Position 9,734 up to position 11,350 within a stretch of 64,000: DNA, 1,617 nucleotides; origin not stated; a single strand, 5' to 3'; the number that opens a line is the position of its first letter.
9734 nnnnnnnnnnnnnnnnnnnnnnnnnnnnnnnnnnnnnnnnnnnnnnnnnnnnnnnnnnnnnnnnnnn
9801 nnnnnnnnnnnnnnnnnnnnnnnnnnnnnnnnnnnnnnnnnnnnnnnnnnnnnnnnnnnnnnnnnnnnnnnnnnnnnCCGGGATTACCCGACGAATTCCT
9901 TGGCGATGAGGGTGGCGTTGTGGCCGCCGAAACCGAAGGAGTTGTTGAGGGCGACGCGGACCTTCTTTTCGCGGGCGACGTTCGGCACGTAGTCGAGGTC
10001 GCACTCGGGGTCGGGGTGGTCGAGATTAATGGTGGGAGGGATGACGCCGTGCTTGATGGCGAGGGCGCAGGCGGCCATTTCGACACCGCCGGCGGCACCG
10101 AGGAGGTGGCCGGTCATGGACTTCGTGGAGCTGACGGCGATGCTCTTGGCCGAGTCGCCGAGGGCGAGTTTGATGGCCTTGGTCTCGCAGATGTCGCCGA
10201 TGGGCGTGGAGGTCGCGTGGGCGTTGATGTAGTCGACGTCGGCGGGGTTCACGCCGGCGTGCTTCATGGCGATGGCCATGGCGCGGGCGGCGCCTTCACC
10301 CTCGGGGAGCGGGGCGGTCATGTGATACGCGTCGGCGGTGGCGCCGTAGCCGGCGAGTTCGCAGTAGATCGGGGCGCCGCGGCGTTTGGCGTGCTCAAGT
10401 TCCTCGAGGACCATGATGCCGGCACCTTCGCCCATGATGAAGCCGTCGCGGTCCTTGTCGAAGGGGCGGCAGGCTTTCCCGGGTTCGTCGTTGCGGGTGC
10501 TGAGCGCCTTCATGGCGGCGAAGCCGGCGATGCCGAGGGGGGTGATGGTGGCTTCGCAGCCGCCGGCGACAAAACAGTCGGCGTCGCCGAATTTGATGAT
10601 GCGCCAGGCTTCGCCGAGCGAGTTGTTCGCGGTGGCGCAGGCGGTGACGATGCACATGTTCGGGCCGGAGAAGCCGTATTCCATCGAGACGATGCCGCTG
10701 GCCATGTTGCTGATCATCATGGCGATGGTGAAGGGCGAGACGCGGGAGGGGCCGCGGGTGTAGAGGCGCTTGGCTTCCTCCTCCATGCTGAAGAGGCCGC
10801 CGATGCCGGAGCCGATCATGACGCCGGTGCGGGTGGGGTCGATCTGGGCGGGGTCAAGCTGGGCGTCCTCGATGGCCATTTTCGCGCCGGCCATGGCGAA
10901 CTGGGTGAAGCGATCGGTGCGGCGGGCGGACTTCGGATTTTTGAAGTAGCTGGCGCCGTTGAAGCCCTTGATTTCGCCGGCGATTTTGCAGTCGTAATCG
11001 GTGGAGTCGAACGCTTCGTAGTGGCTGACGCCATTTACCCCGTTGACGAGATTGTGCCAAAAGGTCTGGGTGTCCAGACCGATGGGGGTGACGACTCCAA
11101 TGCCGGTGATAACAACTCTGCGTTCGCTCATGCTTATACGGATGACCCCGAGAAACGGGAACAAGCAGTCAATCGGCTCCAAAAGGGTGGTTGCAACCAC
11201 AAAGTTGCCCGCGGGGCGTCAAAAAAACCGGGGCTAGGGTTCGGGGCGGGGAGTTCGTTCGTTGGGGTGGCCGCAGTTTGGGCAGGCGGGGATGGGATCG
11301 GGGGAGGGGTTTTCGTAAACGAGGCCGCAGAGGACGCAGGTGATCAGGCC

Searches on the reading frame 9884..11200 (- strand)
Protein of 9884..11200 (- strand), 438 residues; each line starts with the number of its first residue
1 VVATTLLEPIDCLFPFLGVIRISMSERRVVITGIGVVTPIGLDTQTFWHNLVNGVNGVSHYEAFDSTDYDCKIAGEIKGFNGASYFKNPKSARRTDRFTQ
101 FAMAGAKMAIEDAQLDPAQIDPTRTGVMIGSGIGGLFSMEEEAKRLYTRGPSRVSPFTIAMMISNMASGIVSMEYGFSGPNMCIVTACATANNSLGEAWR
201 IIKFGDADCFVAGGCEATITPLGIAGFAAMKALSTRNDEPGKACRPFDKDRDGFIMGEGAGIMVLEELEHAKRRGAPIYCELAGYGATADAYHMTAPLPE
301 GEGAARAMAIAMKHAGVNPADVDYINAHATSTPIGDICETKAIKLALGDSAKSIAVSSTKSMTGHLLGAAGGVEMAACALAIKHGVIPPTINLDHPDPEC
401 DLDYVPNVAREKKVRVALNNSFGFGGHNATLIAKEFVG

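Call 44: search_protein_families(library=pfam, proteins=[window:9884-11200:-], max_evalue=0.0001)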
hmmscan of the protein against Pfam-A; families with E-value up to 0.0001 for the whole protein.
window:9884-11200:- (438 aa): 2 families
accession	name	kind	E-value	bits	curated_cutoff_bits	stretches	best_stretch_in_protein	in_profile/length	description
PF00109.32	ketoacyl-synt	-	3.5e-62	210.7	20.8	1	27-271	2-252/252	Beta-ketoacyl synthase, N-terminal domain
PF02801.28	Ketoacyl-synt_C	-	3.6e-40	137.1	20.8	1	279-393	1-118/119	Beta-ketoacyl synthase, C-terminal domain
